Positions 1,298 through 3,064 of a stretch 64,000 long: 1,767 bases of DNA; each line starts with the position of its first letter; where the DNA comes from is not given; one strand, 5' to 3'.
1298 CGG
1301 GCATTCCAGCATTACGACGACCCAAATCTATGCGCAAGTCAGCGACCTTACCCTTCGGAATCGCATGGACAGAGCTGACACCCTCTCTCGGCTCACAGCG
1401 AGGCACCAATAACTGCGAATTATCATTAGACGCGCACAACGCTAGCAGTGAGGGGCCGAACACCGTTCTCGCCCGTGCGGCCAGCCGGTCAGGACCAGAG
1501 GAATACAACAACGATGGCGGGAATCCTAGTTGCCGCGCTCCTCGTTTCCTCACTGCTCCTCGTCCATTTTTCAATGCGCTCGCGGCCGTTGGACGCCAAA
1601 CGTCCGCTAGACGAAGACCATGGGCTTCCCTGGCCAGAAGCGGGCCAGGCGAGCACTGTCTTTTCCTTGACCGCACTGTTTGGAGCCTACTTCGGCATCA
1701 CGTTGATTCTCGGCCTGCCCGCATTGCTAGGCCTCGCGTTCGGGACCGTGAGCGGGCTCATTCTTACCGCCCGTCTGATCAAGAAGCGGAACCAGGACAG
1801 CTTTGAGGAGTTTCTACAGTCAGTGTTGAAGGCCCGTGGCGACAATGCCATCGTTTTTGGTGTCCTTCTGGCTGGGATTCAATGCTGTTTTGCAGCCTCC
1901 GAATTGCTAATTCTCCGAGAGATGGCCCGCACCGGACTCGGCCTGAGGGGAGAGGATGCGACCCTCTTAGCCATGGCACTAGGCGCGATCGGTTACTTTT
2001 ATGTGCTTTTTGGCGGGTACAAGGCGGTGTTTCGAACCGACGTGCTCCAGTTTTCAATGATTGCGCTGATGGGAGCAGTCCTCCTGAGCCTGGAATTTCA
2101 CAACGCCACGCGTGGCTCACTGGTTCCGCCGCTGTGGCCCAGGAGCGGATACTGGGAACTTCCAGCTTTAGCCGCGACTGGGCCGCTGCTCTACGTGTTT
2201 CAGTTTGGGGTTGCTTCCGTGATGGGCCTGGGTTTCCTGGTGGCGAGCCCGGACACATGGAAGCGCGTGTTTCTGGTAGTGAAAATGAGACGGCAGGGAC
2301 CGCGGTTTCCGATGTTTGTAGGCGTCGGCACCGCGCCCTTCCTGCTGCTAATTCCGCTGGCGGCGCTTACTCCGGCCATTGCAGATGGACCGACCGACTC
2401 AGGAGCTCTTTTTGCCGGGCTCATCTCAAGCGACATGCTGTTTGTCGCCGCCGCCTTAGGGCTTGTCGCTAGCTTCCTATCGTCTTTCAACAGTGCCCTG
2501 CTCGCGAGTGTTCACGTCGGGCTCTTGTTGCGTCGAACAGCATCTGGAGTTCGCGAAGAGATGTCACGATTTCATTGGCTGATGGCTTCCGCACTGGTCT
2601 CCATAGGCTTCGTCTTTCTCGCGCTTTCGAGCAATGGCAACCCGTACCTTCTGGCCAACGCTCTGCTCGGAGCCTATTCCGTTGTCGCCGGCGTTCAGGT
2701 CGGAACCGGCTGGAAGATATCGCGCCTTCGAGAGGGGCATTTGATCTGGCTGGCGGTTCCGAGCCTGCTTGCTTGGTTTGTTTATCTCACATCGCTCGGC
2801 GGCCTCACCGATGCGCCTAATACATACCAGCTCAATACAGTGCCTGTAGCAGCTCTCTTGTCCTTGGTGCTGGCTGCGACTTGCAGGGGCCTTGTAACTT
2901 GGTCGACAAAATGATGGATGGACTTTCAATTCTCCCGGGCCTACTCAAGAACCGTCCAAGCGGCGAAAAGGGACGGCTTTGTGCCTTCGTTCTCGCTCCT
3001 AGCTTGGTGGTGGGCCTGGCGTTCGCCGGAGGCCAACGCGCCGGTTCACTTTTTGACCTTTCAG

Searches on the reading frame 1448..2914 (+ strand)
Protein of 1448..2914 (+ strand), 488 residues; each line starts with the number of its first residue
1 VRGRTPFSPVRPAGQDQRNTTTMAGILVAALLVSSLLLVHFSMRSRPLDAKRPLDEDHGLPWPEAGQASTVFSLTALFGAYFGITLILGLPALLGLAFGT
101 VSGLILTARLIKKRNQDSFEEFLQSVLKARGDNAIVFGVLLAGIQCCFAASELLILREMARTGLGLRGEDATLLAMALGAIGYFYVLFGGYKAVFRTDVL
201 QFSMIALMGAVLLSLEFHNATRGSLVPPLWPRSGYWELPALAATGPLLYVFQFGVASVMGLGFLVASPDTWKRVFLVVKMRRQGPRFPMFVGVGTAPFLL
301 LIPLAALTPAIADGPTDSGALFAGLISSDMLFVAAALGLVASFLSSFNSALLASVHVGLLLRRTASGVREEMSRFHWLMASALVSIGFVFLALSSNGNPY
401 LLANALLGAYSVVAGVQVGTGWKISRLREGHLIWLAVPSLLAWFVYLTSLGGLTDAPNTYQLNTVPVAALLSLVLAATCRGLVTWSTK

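Call 5: search_protein_families(library=pfam, proteins=[window:1448-2914:+], max_evalue=0.01)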
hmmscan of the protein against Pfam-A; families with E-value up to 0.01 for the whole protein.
window:1448-2914:+ (488 aa): 0 families

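Call 49: find_encoding_contigs(protein=window:1514-2914:+, flank=10000, max_places=6)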
Protein window:1514-2914:+ (466 aa): 1 contig read that carries it; 1 place shown.
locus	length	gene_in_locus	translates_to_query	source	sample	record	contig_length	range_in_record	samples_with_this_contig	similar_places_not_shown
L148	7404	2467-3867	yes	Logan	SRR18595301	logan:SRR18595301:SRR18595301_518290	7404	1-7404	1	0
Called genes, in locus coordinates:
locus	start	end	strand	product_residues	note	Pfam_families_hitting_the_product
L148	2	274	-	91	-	?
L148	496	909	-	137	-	PF00072:Response_reg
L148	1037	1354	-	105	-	-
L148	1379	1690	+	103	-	PF13495:Phage_int_SAM_4, PF02899:Phage_int_SAM_1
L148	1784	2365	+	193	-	PF00589:Phage_integrase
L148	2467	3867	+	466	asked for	-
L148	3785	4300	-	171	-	-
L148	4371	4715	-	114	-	-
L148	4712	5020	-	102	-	PF18916:Lycopene_cyc (weak)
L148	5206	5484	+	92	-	-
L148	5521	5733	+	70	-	-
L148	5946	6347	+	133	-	-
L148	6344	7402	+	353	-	?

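Call 64: search_protein_families(library=padloc, proteins=[window:1514-2914:+], max_evalue=0.01)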
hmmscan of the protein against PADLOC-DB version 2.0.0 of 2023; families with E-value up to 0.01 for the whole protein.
window:1514-2914:+ (466 aa): 0 families
